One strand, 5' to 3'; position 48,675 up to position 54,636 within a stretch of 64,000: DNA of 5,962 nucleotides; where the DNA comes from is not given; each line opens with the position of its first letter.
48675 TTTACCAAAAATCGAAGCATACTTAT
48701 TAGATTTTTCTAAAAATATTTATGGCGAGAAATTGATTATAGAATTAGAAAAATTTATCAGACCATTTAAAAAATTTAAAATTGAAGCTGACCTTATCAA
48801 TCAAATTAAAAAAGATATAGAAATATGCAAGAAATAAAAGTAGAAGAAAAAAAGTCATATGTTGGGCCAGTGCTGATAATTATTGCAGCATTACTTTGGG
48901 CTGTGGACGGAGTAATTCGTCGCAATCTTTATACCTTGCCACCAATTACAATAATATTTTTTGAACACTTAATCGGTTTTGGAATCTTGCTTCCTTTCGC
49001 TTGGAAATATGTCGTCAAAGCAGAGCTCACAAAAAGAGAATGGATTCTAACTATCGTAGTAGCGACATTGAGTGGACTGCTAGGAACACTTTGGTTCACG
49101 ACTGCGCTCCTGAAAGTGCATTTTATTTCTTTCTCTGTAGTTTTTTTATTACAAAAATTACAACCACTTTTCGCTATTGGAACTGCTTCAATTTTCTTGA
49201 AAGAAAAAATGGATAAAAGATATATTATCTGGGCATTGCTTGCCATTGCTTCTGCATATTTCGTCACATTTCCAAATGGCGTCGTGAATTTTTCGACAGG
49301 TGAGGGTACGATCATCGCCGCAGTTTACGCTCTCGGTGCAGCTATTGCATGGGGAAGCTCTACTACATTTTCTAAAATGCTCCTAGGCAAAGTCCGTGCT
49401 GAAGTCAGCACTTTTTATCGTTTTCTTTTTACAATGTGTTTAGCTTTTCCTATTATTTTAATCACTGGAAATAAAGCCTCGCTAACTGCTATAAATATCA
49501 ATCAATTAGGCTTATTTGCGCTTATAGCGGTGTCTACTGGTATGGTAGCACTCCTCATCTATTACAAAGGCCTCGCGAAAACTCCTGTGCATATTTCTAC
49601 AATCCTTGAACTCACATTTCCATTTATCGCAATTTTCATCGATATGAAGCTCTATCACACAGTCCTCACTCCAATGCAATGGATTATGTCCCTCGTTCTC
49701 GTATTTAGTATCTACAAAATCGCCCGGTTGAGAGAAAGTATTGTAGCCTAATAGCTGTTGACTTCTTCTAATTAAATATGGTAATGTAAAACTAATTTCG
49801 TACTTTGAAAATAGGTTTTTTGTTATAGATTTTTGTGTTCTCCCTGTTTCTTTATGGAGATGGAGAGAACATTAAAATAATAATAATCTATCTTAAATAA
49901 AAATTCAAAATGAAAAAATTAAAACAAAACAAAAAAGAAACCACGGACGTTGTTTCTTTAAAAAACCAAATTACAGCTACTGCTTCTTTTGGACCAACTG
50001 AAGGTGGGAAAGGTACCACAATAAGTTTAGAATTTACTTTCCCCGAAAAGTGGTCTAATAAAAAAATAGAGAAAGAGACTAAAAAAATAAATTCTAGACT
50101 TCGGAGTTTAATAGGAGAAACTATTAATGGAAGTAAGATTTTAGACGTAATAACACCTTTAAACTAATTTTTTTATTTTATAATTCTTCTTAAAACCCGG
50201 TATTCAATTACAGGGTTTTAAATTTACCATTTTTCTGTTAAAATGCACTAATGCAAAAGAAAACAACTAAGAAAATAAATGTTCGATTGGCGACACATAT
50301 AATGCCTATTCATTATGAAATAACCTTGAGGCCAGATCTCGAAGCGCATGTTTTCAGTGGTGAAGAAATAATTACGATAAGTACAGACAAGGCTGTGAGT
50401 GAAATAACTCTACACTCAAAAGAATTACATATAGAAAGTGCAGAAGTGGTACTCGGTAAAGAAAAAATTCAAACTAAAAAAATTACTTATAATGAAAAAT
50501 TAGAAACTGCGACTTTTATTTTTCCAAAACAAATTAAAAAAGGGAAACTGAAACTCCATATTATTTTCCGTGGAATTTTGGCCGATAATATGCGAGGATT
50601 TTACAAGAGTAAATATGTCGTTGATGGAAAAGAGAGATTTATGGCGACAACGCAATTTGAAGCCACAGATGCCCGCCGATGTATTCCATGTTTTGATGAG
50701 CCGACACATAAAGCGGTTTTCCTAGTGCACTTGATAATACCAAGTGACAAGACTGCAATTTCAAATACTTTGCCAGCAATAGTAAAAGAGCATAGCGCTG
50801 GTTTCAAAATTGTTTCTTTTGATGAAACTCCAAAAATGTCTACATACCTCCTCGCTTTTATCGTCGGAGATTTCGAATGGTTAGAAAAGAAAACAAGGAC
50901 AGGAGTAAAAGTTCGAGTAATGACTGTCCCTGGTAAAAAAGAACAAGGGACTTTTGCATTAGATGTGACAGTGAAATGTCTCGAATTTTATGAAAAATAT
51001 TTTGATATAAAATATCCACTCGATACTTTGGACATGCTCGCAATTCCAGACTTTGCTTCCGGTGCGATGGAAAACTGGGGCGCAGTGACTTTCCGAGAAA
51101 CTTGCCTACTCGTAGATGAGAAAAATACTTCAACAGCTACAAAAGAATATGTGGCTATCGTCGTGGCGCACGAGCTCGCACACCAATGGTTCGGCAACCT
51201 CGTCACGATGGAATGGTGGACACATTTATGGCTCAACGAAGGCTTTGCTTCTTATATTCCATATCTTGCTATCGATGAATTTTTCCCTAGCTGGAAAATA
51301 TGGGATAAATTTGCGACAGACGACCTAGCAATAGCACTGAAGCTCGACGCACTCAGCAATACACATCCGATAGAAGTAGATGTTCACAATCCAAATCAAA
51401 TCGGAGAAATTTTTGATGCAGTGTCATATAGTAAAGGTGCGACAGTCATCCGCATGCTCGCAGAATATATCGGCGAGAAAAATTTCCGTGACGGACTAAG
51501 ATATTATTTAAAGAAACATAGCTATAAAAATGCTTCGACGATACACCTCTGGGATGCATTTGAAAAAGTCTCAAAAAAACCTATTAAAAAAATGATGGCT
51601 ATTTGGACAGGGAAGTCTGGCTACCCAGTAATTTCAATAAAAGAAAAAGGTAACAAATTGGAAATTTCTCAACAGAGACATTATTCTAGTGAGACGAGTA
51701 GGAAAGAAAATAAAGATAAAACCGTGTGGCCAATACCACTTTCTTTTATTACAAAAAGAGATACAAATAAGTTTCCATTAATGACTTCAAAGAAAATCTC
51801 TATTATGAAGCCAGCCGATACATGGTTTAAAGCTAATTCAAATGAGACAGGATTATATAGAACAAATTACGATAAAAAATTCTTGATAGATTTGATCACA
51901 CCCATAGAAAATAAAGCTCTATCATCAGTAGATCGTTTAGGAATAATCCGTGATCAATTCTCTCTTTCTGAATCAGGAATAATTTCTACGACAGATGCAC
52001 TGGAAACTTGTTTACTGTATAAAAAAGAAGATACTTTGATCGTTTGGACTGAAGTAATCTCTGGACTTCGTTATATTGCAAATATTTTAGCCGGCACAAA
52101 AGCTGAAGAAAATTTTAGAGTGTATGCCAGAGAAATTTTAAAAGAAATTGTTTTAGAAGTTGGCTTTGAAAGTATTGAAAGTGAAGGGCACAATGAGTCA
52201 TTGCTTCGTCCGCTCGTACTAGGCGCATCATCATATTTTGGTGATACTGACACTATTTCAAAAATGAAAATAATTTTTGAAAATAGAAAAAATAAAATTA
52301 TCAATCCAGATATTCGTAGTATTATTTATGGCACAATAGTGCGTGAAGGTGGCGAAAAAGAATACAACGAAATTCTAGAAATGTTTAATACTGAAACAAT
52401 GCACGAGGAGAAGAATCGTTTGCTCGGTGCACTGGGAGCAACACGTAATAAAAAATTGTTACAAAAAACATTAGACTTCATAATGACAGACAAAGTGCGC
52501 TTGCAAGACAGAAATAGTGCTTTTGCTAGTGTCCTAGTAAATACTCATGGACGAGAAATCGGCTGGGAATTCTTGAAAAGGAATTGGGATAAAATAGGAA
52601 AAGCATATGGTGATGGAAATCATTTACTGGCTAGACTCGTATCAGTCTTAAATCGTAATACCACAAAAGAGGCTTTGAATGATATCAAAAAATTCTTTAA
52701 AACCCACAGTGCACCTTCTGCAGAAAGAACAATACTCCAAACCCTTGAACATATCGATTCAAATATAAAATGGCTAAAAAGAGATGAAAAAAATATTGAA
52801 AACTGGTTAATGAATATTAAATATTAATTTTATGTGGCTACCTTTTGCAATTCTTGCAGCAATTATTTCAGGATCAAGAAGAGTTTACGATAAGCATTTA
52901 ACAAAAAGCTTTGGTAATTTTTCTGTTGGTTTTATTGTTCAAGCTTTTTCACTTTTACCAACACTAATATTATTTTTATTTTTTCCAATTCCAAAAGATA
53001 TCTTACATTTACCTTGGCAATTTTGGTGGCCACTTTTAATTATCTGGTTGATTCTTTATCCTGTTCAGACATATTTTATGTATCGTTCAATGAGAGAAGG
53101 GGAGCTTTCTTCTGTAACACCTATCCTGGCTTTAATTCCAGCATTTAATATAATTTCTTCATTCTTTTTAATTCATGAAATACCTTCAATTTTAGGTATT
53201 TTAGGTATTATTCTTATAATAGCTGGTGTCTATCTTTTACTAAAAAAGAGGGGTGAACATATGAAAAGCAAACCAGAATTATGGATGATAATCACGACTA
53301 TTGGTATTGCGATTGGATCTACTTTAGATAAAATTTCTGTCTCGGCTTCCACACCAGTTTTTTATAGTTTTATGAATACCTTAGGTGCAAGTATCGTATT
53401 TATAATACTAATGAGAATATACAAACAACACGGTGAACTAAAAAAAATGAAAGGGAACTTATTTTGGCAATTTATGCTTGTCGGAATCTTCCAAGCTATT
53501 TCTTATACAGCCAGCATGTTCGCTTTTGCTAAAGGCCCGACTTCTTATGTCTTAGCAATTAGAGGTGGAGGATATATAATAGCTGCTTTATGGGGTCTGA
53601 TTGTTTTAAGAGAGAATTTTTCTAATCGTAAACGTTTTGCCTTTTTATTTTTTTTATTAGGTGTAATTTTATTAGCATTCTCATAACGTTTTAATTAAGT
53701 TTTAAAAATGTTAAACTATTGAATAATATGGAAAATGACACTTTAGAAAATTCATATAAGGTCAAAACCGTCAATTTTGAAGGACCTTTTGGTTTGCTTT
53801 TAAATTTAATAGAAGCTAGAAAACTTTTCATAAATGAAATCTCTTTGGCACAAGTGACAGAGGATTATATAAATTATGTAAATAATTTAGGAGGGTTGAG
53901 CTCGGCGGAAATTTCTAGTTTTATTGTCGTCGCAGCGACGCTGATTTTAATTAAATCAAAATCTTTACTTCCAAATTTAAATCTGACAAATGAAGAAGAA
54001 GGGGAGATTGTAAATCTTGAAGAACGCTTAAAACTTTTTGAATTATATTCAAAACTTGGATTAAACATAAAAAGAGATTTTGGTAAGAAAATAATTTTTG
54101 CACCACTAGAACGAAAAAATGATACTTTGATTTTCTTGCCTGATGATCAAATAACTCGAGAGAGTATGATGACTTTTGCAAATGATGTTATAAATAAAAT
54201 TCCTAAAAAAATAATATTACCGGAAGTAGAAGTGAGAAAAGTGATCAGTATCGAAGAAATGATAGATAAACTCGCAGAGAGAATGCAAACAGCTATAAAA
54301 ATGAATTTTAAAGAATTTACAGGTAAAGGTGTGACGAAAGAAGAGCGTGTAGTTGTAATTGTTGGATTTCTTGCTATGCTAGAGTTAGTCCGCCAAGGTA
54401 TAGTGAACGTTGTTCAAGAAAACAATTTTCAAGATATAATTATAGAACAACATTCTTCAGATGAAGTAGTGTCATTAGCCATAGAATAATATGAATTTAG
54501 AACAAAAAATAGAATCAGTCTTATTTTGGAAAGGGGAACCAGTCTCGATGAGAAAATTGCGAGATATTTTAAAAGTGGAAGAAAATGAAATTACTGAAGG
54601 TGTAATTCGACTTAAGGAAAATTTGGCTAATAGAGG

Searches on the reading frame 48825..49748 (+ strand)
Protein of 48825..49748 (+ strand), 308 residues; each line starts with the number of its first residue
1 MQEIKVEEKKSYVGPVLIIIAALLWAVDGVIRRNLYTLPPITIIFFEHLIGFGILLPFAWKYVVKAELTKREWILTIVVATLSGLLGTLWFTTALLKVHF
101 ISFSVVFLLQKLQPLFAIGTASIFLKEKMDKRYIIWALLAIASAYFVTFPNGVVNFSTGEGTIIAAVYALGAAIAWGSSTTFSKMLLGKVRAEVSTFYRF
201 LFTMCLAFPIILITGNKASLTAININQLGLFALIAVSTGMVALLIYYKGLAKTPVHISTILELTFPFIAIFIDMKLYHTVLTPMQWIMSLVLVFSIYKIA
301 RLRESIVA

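Call 69: search_protein_families(library=pfam, proteins=[window:48825-49748:+], max_evalue=0.001)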
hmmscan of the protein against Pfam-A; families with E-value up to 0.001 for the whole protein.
window:48825-49748:+ (308 aa): 1 family
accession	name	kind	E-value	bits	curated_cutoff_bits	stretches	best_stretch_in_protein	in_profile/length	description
PF00892.27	EamA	-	2.4e-32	112.5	28.2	2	164-298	2-132/135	EamA-like transporter family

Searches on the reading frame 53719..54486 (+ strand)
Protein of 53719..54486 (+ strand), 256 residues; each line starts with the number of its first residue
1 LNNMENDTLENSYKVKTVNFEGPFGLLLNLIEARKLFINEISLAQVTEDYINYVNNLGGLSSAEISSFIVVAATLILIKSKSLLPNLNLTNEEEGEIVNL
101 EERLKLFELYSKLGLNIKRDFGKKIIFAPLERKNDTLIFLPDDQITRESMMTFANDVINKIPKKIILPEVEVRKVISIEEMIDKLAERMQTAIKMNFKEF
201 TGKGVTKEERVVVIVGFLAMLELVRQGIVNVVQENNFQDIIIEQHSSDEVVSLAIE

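Call 29: search_protein_families(library=pfam, proteins=[window:53719-54486:+], max_evalue=0.001)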
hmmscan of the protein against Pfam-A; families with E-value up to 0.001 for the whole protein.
window:53719-54486:+ (256 aa): 1 family
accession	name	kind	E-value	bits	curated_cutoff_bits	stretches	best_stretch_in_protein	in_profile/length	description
PF02616.19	SMC_ScpA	-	2.7e-19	70.5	24.6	2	30-108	1-80/232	Segregation and condensation protein ScpA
